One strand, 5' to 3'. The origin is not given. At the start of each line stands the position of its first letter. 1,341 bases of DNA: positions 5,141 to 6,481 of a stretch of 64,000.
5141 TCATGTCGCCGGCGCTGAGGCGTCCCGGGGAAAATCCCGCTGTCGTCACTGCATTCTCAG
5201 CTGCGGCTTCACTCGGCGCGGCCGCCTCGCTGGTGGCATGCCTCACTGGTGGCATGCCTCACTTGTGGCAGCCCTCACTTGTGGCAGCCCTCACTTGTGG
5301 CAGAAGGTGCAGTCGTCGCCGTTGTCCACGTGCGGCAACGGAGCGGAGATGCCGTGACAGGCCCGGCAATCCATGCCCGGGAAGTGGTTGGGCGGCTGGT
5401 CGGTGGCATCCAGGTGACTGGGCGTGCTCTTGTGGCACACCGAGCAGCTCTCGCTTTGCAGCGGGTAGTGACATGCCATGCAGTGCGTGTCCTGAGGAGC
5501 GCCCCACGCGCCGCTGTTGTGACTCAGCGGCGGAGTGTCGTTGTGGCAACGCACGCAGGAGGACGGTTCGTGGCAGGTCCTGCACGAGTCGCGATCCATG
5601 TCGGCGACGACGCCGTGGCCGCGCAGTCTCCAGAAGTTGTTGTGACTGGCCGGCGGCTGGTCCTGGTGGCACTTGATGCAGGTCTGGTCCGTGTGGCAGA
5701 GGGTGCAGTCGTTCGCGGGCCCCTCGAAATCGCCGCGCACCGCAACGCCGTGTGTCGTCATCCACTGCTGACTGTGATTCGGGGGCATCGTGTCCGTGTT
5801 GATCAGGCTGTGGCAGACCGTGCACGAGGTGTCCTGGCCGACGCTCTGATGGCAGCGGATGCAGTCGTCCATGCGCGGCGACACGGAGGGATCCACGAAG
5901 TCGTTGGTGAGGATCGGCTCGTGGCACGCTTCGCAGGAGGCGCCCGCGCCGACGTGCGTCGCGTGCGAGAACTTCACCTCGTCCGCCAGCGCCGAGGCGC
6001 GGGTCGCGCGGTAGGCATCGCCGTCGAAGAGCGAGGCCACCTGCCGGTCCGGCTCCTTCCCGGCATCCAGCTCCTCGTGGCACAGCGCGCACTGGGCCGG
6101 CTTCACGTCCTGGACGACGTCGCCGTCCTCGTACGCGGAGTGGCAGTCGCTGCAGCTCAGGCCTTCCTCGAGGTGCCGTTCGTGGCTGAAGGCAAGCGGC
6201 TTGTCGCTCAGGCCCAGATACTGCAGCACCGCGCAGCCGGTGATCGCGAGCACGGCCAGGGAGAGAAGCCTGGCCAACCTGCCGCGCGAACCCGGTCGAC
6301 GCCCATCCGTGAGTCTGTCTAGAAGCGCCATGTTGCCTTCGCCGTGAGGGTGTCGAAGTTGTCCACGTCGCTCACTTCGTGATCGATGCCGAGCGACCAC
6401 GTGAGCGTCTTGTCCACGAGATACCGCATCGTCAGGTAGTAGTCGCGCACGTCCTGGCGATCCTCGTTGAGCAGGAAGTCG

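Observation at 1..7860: Hybrid porin-cytochrome electron conduit in a probable planctomycete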

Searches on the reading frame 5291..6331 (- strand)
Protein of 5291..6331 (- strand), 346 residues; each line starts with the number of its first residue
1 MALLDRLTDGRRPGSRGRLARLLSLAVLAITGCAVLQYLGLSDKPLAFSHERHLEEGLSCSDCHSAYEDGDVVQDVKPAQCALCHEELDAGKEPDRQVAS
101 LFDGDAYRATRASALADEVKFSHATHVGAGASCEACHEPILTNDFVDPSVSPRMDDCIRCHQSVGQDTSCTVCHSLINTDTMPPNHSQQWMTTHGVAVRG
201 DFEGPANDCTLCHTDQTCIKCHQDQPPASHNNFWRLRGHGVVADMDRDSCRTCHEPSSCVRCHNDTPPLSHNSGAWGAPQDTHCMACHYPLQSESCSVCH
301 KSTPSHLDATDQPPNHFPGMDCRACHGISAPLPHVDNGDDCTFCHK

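Call 5: search_protein_families(library=pfam, proteins=[window:5291-6331:-], max_evalue=1)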
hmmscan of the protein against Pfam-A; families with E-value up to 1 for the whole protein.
window:5291-6331:- (346 aa): 3 families
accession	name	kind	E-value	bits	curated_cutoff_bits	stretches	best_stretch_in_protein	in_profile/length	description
PF14522.11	Cytochrome_C7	-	2.9e-17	62.7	24.8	3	119-175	1-67/67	Cytochrome c7 and related cytochrome c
PF14537.11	Cytochrom_c3_2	-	4.2e-11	43.6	25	1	53-93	2-41/79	Cytochrome c3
PF12773.13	DZR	-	0.084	13.5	27.3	1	280-305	11-36/45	Double zinc ribbon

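Call 6: search_protein_families(library=ncbifam, proteins=[window:5291-6331:-], max_evalue=1)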
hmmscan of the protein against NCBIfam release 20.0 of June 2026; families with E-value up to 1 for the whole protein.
window:5291-6331:- (346 aa): 4 families
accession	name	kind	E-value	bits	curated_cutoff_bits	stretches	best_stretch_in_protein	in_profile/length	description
NF041781.1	mnquin_red_QrcA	equivalog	1.4e-13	50.9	180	1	25-174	8-173/174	menaquinone reductase multiheme cytochrome c subunit QrcA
TIGR03508.1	decahem_SO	subfamily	2.5e-05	23.9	192.2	2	48-90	85-129/258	DmsE family decaheme c-type cytochrome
NF045713.1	CxxCH_16_HmcA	equivalog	0.019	13.6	400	2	59-140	228-317/541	sulfate respiration complex hexadecaheme cytochrome HmcA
NF043011.1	CytC7_Geobact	equivalog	0.03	14.8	120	2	45-91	32-80/89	cytochrome c7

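Call 18: search_solved_structures(query=window:5291-6331:-, max_evalue=1)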
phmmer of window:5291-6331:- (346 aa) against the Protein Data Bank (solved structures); distinct sequences matched with E-value up to 1: 13.
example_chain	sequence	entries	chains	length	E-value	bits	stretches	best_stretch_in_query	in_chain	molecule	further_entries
8k9e_A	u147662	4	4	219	6.3e-11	45.1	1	43-213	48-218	Cytochrome c7-like domain-containing protein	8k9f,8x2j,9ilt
6f0k_A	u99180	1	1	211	2.6e-09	39.8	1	47-164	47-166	Cytochrome c family protein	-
6lod_A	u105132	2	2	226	5.6e-09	38.7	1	47-213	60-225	MULTIHEME_CYTC domain-containing protein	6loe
6btm_A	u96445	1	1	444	5.2e-06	28.9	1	110-164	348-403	Alternative Complex III subunit A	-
3h4n_A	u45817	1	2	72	0.00026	23.4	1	117-175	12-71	Cytochrome c7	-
1kwj_A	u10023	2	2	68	0.00068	22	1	116-174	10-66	cytochrome c7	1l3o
1ehj_A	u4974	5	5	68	0.0014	21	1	118-174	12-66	CYTOCHROME C7 | CYTOCHROME C551.5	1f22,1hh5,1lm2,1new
3ouq_A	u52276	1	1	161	0.0063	18.8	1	44-163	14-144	Cytochrome c family protein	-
1os6_A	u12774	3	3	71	0.1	14.8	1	117-175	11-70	PpcA | Cytochrome c3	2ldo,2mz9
4hb8_A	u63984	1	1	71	0.1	14.8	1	117-175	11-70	PpcA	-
4hb6_A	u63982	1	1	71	0.1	14.8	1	117-175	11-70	PpcA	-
2n91_A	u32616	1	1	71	0.11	14.8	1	117-175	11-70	Cytochrome C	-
4haj_A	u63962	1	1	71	0.12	14.6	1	117-175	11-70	PpcA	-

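Call 69: find_related_loci(query=A3, collection=metagenome_contigs, flank=10000)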
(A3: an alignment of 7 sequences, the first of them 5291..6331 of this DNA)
Query A3 (346 aa) in metagenome_contigs; peptide patterns used: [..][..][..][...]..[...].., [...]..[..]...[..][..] (x = any residue, [..] = any of these).
511 stretches matched a pattern; 130 encode a relative of the query (tblastn E <= 1e-3); the best 80 are kept; 80 distinct loci.
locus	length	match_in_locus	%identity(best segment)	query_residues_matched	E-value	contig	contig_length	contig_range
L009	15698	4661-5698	69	1-346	7e-169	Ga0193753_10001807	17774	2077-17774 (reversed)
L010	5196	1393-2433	55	3-346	3e-125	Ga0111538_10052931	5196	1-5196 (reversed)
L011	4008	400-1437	55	4-346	2e-123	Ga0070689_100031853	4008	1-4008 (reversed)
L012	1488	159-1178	52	8-345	2e-125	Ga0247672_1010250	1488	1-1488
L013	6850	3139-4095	56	30-345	8e-115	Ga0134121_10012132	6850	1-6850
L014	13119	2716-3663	56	33-345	2e-114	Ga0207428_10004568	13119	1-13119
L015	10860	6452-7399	56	33-345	2e-114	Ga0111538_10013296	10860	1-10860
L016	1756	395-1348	51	28-346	6e-114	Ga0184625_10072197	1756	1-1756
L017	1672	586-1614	49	1-346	1e-113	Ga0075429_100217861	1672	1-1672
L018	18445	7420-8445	49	1-345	6e-106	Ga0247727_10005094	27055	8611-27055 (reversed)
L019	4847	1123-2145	48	1-346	5e-102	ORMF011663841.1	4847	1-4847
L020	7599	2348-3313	48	27-345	1e-101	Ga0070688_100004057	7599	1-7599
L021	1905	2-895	53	47-346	3e-107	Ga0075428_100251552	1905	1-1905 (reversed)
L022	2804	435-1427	48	14-346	7e-103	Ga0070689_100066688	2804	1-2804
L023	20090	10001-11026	46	1-345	2e-99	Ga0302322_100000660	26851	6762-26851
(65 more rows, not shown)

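Call 72: find_homologous_proteins(query=A3, max_evalue=1e-10)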
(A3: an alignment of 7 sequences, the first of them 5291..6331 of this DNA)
Query A3 (7 sequences) (346 aa, profile of the alignment): 472 proteins with E <= 1e-10 among 8000 candidates; the best 120 are listed.
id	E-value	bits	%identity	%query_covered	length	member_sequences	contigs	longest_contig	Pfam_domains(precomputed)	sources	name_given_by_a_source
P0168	3.9e-167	574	69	100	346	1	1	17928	PF14537.12,PF02085.22,PF14522.12,PF22113.2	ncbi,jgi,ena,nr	ncbi:MAG TPA: cytochrome c3 family protein [Planctomycetota bacterium]|nr:cytochrome c3 family prote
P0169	1.9e-161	555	83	100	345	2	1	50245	PF14537.12,PF14522.12,PF22113.2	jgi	-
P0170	9.2e-160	549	44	100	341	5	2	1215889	PF14537.12,PF02085.22,PF14522.12,PF22113.2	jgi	jgi:hypothetical protein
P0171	5.5e-156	537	70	100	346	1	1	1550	PF14537.12,PF14522.12,PF22113.2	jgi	jgi:Cytochrome c3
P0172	5.0e-153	527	73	100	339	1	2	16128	PF14537.12,PF02085.22,PF14522.12,PF22113.2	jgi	jgi:hypothetical protein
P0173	2.9e-151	521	44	95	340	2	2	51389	PF14537.12,PF02085.22,PF14522.12,PF22113.2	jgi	-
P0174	1.1e-150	520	57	90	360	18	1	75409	PF14537.12,PF02085.22,PF14522.12,PF22113.2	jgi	jgi:hypothetical protein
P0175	1.0e-147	510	45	100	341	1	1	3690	PF02085.22,PF14522.12,PF22113.2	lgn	-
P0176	1.1e-147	510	44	100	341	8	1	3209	PF14537.12,PF02085.22,PF14522.12,PF22113.2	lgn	-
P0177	3.1e-147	508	56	91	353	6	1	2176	PF14537.12,PF02085.22,PF14522.12,PF22113.2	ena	-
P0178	2.8e-145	502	46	100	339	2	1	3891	PF14537.12,PF02085.22,PF14522.12,PF22113.2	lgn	-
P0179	5.9e-145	501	45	100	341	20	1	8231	PF14537.12,PF02085.22,PF14522.12,PF22113.2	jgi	-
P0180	2.4e-144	499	49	91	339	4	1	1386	PF14537.12,PF02085.22,PF14522.12,PF22113.2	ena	-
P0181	4.2e-144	498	54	97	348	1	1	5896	PF14537.12,PF02085.22,PF14522.12,PF22113.2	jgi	-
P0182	1.8e-142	493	46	100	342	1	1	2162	PF14537.12,PF02085.22,PF14522.12,PF22113.2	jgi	jgi:hypothetical protein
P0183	9.2e-142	490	49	100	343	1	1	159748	PF14537.12,PF02085.22,PF14522.12,PF22113.2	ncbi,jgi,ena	-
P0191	3.4e-139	482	54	91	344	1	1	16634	PF14537.12,PF02085.22,PF14522.12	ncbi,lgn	-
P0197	1.0e-137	477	51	96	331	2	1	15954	PF14537.12,PF02085.22,PF14522.12,PF22113.2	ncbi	ncbi:MAG: cytochrome c3 family protein [Planctomycetota bacterium]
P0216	5.5e-135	468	50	93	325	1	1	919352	PF14537.12,PF02085.22,PF14522.12,PF22113.2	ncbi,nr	ncbi:MAG: cytochrome c3 family protein [Planctomycetes bacterium]|nr:cytochrome c3 family protein [P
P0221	1.4e-134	467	47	95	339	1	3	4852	PF14537.12,PF02085.22,PF14522.12,PF22113.2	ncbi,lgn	-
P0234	1.6e-133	463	48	100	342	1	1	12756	PF02085.22,PF14522.12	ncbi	-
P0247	1.7e-131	456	43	100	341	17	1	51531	PF14537.12,PF02085.22,PF14522.12,PF22113.2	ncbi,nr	ncbi:MAG: cytochrome c3 family protein [Planctomycetota bacterium]|nr:cytochrome c3 family protein [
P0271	5.7e-130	451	46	91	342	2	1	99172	PF14537.12,PF14522.12,PF22113.2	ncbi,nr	ncbi:MAG: hypothetical protein HZA52_05835 [Planctomycetes bacterium]|nr:hypothetical protein [Planc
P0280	1.5e-129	450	49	100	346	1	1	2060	PF02085.22,PF14522.12,PF22113.2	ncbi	-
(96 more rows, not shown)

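Call 79: search_solved_structures(query=A3, max_evalue=10)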
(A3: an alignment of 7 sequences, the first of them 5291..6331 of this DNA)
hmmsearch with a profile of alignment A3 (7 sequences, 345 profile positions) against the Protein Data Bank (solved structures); distinct sequences matched with E-value up to 10: 51.
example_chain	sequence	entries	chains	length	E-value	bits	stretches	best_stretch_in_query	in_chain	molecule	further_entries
8k9e_A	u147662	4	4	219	5.1e-23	84.8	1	40-213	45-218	Cytochrome c7-like domain-containing protein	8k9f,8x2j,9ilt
6f0k_A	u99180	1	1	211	7.6e-21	77.6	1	47-165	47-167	Cytochrome c family protein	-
6lod_A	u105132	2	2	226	2.7e-19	72.5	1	48-213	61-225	MULTIHEME_CYTC domain-containing protein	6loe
6btm_A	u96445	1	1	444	1.4e-18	70.2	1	44-181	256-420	Alternative Complex III subunit A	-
3ouq_A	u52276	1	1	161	1.9e-08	36.8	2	116-175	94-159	Cytochrome c family protein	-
3h4n_A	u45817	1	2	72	2.1e-07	33.4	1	115-176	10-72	Cytochrome c7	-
3bxu_A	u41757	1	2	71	5.3e-07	32.1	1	113-176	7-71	Cytochrome c3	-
1kwj_A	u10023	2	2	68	6.3e-07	31.9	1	116-175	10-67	cytochrome c7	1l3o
1ehj_A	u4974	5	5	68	8.2e-07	31.5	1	116-175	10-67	CYTOCHROME C7 | CYTOCHROME C551.5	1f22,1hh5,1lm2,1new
3sj4_X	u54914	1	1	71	1.1e-06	31.1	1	115-176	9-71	CYTOCHROME C7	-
1os6_A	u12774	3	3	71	1.4e-06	30.7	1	115-176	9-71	PpcA | Cytochrome c3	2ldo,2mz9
3sel_X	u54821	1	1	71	1.4e-06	30.7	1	115-176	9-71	CYTOCHROME C7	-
4hb6_A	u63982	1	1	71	1.5e-06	30.6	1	115-176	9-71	PpcA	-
3sj0_X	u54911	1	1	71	1.6e-06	30.6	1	115-176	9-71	CYTOCHROME C7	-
2n91_A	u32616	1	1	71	1.6e-06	30.6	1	115-176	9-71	Cytochrome C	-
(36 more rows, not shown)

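Call 91: list_cluster_members(proteins=[P0183, P0191, P0221, P0234, P0280, P0216, P0247, P0271, P0197, P0168])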
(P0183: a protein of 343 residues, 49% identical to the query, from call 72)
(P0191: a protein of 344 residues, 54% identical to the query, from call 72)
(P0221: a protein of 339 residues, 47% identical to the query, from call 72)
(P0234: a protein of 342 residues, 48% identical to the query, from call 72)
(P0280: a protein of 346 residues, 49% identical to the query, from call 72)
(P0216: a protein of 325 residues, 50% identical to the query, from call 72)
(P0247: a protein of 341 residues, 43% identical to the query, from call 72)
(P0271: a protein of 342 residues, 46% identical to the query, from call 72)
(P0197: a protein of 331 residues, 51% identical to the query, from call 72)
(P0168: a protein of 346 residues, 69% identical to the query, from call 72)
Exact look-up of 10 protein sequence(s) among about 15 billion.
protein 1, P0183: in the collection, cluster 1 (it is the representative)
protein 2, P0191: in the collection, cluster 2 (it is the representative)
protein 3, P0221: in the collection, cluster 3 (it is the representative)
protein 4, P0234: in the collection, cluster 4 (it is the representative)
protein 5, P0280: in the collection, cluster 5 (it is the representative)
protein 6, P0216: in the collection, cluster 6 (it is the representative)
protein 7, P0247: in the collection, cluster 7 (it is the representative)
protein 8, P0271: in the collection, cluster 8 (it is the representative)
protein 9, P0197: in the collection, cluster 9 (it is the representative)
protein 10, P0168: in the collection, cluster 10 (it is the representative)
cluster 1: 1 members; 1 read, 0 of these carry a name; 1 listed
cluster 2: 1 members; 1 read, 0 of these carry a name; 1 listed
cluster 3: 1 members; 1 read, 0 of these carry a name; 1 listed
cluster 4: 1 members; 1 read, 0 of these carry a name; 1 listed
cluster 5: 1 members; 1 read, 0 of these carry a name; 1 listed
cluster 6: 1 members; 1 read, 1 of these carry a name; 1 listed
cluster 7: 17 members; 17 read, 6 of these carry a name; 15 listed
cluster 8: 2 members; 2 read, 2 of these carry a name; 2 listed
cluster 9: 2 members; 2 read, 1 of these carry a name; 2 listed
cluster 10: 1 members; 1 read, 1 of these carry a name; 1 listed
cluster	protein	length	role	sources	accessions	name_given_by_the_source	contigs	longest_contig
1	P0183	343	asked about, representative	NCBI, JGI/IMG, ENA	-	-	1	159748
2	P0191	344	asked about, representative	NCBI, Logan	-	-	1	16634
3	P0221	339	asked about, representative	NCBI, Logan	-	-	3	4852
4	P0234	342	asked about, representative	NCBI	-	-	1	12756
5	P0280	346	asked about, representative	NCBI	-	-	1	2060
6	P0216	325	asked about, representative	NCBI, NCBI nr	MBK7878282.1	MAG: cytochrome c3 family protein [Planctomycetes bacterium] | cytochrome c3 family protein [Planctomycetota bacterium]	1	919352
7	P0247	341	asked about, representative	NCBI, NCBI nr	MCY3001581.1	MAG: cytochrome c3 family protein [Planctomycetota bacterium] | cytochrome c3 family protein [Planctomycetota bacterium]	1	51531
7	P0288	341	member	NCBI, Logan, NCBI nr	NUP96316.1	MAG: hypothetical protein HUU28_09150 [Planctomycetaceae bacterium] | hypothetical protein [Planctomycetaceae bacterium]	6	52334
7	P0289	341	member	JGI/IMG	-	hypothetical protein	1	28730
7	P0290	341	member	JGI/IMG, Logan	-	hypothetical protein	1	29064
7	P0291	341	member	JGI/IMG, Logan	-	hypothetical protein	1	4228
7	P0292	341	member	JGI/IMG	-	hypothetical protein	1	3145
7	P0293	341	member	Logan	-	-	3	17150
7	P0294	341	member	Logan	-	-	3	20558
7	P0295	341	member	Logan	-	-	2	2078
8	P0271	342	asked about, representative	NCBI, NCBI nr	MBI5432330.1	MAG: hypothetical protein HZA52_05835 [Planctomycetes bacterium] | hypothetical protein [Planctomycetota bacterium]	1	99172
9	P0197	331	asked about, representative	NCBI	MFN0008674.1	MAG: cytochrome c3 family protein [Planctomycetota bacterium]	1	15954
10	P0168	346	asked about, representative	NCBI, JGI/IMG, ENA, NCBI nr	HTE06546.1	MAG TPA: cytochrome c3 family protein [Planctomycetota bacterium] | cytochrome c3 family protein [Planctomycetota bacterium]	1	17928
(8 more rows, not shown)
